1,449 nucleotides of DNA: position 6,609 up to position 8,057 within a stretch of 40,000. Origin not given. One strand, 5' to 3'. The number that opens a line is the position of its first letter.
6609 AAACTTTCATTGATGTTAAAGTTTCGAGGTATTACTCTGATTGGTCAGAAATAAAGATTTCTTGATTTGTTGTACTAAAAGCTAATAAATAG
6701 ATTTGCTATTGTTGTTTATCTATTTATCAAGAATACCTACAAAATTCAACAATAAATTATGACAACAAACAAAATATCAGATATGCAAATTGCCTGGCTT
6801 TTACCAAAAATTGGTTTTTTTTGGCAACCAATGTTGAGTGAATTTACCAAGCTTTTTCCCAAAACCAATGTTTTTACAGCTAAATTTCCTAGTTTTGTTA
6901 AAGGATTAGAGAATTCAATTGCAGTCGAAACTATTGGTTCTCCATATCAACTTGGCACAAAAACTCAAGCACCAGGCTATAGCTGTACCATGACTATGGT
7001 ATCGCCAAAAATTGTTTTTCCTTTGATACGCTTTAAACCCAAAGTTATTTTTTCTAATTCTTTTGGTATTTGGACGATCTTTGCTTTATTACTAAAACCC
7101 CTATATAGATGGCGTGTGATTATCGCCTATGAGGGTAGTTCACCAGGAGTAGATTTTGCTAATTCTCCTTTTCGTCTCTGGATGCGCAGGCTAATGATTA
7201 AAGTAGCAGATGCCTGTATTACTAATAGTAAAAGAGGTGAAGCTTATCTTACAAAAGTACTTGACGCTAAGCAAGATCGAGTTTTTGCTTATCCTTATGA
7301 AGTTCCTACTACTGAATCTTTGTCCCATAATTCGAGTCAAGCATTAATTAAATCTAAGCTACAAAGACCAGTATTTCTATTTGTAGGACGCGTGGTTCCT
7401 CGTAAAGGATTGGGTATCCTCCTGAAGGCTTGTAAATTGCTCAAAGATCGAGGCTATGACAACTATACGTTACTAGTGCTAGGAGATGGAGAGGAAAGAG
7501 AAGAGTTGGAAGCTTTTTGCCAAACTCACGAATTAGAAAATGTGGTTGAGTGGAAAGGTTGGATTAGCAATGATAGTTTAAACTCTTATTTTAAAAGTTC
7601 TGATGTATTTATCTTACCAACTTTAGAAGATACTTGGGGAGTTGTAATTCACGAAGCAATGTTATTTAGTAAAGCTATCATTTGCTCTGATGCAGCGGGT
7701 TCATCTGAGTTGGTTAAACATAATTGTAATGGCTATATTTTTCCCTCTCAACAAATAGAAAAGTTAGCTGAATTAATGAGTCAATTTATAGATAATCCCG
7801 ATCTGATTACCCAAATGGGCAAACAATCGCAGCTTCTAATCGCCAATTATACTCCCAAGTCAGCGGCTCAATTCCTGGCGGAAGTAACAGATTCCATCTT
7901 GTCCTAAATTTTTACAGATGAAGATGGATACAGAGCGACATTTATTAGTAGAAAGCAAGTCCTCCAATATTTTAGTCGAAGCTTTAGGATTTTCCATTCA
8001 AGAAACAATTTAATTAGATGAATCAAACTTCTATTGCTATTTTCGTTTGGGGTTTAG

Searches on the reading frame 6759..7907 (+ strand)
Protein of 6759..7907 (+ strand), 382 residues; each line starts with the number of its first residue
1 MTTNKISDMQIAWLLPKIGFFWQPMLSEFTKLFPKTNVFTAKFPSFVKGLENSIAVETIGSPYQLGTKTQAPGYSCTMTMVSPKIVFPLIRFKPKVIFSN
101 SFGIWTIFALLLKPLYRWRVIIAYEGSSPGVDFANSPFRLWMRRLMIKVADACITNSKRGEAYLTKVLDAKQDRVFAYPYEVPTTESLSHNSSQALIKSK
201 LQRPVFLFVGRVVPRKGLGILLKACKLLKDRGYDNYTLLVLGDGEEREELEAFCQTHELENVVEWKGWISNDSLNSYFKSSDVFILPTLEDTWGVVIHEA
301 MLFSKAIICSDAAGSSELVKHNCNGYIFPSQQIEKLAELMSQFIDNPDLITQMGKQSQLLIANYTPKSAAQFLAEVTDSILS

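Call 56: search_protein_families(library=pfam, proteins=[window:6759-7907:+], max_evalue=0.0001)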
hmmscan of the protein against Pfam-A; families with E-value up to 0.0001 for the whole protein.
window:6759-7907:+ (382 aa): 4 families
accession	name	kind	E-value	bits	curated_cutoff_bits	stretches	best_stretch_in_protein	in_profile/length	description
PF00534.26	Glycos_transf_1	-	1.6e-37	129.1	26.4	1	200-357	12-169/172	Glycosyl transferases group 1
PF13692.12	Glyco_trans_1_4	-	3.7e-30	105.5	27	1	203-346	1-142/142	Glycosyl transferases group 1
PF20706.3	GT4-conflict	-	1.1e-05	25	26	1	200-323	194-324/385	Family 4 Glycosyltransferase in conflict systems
PF13579.12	Glyco_trans_4_4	-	8.7e-05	23.4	29.7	0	91-179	69-156/158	Glycosyl transferase 4-like domain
